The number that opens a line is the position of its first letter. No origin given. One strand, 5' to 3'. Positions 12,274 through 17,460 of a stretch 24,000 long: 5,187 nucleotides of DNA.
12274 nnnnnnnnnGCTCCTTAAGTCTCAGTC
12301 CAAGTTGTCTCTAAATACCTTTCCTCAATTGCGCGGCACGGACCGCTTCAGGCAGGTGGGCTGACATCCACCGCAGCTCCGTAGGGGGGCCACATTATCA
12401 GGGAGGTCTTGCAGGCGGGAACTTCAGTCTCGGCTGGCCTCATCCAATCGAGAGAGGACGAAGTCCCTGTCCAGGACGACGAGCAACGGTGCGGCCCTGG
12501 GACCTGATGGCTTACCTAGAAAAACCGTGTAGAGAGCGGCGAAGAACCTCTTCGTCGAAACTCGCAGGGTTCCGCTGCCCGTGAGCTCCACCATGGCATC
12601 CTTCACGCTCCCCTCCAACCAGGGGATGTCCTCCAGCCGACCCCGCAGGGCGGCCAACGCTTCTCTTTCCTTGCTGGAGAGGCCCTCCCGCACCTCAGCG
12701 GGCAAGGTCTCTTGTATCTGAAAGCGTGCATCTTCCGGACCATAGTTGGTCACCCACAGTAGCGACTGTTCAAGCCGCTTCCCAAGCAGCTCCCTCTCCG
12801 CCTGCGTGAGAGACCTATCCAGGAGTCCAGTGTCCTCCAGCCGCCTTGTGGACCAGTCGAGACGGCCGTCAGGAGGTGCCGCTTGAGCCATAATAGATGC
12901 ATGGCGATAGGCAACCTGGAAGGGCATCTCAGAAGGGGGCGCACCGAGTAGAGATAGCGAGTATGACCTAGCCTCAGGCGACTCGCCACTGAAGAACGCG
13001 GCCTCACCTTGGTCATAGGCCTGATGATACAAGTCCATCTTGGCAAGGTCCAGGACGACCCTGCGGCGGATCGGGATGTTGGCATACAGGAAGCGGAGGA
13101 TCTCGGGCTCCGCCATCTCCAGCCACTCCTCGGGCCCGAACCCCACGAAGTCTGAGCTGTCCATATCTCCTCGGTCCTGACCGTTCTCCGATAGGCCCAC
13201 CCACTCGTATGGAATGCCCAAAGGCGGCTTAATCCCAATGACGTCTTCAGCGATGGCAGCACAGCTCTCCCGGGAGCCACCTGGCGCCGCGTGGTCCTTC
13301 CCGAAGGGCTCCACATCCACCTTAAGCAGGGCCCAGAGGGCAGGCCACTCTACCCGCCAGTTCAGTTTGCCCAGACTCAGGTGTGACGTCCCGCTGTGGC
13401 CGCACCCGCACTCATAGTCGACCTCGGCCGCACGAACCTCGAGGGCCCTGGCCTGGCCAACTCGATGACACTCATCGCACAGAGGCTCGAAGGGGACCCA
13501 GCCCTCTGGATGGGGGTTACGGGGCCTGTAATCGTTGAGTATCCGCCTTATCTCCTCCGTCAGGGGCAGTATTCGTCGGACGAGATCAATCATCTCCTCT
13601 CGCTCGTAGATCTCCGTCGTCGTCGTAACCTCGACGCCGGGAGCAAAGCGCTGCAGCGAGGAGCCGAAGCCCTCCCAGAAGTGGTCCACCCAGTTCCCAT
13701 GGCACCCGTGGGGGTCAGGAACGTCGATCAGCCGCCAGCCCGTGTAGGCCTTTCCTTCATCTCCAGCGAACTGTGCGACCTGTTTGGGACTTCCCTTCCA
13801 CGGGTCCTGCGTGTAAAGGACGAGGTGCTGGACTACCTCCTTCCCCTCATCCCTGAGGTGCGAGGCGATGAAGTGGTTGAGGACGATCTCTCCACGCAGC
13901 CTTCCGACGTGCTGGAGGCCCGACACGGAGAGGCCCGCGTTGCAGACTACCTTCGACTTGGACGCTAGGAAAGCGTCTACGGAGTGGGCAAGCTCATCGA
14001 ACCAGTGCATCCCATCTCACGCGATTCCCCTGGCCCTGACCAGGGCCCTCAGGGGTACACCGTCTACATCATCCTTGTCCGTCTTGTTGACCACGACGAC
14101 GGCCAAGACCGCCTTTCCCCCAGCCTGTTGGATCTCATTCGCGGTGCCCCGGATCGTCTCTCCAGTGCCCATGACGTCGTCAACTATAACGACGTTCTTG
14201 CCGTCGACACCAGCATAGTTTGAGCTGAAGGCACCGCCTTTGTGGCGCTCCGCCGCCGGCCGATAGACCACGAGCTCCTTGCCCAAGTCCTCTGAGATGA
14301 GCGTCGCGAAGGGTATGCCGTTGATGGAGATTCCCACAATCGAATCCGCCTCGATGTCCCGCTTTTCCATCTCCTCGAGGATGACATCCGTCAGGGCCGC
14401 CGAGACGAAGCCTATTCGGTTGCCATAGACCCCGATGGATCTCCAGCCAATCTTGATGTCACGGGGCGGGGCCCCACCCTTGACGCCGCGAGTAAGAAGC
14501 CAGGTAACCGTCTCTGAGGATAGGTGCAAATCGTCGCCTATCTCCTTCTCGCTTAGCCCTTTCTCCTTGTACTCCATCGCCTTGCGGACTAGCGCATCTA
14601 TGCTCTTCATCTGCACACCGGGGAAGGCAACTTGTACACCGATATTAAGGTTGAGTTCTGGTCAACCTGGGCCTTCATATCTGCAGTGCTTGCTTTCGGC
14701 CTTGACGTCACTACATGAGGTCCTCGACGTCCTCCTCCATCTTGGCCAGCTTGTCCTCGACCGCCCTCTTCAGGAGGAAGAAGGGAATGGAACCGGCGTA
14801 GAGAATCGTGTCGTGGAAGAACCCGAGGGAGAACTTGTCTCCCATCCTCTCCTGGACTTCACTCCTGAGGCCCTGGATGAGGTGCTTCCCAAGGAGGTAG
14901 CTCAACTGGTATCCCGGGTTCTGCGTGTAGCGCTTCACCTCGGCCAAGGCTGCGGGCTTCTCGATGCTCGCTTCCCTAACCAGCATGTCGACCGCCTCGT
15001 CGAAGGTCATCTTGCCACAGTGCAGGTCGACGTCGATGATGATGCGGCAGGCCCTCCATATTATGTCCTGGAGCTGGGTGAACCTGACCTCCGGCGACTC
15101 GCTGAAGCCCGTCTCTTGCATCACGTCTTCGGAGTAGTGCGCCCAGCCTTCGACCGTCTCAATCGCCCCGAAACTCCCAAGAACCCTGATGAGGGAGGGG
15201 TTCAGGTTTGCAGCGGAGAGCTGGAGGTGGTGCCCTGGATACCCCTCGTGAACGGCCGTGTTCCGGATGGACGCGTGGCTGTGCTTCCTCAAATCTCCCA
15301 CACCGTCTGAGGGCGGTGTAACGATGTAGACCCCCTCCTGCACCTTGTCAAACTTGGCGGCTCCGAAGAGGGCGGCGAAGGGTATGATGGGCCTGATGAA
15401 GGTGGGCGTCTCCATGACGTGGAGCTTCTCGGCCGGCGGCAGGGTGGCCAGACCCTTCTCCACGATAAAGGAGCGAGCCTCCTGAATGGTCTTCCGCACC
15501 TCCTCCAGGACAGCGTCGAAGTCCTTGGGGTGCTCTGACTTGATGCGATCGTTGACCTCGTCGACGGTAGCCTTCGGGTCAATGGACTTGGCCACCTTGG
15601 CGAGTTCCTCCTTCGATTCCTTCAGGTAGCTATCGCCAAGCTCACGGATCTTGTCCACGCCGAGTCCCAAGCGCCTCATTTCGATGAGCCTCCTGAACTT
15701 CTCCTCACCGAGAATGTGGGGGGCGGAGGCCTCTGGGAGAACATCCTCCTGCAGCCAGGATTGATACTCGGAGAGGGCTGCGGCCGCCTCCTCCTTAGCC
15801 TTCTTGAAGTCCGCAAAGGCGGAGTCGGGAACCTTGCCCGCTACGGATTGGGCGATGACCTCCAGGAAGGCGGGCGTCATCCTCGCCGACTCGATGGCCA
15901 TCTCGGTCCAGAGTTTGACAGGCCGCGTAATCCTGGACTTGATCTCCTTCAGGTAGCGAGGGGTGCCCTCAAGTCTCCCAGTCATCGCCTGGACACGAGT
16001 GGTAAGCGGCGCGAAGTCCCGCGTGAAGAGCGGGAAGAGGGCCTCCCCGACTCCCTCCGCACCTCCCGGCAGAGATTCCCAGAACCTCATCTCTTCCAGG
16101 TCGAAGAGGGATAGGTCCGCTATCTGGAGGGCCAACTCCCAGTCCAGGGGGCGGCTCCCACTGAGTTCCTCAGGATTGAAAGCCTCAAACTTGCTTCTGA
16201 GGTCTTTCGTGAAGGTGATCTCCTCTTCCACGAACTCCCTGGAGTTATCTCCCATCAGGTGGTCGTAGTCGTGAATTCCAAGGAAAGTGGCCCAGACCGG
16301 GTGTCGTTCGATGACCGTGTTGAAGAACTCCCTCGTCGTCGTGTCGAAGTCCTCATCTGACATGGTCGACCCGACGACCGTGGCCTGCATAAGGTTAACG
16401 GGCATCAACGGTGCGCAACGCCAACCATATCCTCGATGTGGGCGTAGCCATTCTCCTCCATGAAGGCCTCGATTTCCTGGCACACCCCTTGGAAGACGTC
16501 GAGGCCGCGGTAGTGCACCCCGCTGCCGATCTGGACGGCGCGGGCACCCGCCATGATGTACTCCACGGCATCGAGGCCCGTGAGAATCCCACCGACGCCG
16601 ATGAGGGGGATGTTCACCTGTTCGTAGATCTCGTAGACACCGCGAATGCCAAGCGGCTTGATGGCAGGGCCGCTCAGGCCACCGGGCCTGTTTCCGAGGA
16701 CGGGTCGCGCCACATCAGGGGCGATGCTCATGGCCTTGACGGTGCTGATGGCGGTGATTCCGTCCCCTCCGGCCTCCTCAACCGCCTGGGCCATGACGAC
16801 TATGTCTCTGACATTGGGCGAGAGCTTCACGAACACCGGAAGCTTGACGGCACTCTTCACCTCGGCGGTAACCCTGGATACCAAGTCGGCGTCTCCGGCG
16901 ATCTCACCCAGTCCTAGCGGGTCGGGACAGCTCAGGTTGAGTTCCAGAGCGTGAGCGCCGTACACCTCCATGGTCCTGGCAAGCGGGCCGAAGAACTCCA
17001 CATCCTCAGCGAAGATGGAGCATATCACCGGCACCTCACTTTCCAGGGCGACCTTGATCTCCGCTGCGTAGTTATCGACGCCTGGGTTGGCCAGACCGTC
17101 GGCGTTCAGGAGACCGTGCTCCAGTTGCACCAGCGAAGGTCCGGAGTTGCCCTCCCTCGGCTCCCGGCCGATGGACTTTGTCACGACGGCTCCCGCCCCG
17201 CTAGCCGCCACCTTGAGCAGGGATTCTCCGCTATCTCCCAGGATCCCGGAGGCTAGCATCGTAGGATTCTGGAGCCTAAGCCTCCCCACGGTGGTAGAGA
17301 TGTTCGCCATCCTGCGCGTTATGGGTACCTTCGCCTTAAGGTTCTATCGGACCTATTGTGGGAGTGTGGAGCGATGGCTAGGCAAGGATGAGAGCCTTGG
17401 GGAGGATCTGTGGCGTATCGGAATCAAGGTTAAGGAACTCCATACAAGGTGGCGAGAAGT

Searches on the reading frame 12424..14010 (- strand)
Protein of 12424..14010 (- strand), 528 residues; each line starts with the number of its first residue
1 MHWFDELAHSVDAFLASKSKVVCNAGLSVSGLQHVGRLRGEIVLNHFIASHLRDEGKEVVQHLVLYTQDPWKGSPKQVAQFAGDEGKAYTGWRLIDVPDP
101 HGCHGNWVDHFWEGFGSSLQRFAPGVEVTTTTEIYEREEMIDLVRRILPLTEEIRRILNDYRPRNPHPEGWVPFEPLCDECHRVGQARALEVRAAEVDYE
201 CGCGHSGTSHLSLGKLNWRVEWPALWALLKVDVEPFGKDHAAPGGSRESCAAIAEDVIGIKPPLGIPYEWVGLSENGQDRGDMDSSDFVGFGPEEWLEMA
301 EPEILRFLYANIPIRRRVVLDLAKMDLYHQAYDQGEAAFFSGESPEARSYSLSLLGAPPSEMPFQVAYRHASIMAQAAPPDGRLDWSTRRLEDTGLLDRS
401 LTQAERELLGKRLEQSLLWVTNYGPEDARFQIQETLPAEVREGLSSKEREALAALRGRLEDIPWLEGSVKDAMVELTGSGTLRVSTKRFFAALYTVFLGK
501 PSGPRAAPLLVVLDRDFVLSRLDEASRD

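Call 6: search_protein_families(library=pfam, proteins=[window:12424-14010:-], max_evalue=0.001)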
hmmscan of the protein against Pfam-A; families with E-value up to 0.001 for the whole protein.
window:12424-14010:- (528 aa): 2 families
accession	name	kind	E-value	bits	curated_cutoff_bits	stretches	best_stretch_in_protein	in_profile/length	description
PF01921.24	tRNA-synt_1f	-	2.3e-83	280.5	27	1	1-346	1-346/360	tRNA synthetases class I (K)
PF19269.4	Anticodon_2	-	7.1e-05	23.7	23.6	1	445-525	61-140/141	Anticodon binding domain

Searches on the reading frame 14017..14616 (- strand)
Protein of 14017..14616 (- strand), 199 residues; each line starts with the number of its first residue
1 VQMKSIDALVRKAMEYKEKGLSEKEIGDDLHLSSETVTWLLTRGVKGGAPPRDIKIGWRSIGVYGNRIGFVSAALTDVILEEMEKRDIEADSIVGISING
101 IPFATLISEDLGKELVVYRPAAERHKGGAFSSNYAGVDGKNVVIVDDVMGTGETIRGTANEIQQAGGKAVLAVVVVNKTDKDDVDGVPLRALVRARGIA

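Call 6: search_protein_families(library=pfam, proteins=[window:14017-14616:-], max_evalue=0.001)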
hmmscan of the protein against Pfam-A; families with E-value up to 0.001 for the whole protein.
window:14017-14616:- (199 aa): 1 family
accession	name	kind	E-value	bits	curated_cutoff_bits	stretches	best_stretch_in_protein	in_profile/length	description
PF00156.33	Pribosyltran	-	9.6e-14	51.4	26.3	1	83-181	23-129/158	Phosphoribosyl transferase domain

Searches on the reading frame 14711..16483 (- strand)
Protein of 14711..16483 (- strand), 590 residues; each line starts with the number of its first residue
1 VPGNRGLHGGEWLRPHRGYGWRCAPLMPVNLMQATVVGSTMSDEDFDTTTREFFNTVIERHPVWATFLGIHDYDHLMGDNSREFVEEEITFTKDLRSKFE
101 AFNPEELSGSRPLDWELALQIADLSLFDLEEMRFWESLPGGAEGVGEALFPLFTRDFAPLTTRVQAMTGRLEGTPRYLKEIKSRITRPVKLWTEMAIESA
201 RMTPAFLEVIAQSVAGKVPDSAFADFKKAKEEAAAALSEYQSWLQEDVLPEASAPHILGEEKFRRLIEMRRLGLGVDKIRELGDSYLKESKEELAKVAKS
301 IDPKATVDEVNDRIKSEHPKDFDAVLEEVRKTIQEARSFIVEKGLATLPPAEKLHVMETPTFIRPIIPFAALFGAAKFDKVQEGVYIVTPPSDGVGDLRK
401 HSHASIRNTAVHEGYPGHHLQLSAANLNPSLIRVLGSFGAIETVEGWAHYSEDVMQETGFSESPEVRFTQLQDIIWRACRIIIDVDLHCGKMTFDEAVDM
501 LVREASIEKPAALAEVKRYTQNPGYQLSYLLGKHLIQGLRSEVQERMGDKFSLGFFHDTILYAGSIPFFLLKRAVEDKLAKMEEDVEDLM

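Call 6: search_protein_families(library=pfam, proteins=[window:14711-16483:-], max_evalue=0.001)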
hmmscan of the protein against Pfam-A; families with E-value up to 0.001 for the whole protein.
window:14711-16483:- (590 aa): 1 family
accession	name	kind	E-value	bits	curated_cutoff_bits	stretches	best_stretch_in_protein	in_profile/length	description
PF05960.17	DUF885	-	1.8e-95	322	32.4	1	62-575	1-532/532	Bacterial protein of unknown function (DUF885)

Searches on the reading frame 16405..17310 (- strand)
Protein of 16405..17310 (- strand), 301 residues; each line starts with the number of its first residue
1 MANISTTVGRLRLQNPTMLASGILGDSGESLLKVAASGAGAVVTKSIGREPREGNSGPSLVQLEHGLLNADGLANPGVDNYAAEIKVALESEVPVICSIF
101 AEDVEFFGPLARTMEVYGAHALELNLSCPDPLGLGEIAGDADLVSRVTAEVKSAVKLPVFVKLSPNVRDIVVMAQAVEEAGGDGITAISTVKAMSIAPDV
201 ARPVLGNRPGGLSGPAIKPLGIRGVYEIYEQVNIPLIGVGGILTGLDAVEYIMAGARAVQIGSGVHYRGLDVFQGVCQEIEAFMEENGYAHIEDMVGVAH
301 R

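Call 6: search_protein_families(library=pfam, proteins=[window:16405-17310:-], max_evalue=0.001)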
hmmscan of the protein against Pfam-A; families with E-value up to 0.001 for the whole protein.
window:16405-17310:- (301 aa): 2 families
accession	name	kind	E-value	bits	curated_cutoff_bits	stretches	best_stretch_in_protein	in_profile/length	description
PF01180.27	DHO_dh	-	5.8e-73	246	27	1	5-284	3-291/291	Dihydroorotate dehydrogenase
PF01207.24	Dus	-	1.2e-09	38.2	20.4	1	88-265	49-217/311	Dihydrouridine synthase (Dus)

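Call 9: find_encoding_contigs(protein=window:16405-17310:-, flank=10000, max_places=6)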
Protein window:16405-17310:- (301 aa): 3 contigs read that carry it; 1 place shown.
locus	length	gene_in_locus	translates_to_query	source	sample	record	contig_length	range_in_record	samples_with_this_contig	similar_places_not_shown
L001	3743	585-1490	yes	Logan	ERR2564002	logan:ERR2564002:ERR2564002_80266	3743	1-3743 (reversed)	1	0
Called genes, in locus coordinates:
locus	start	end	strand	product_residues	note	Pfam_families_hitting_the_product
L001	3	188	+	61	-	?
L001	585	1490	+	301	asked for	PF01180:DHO_dh, PF01207:Dus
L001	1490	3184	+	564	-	PF05960:DUF885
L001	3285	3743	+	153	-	?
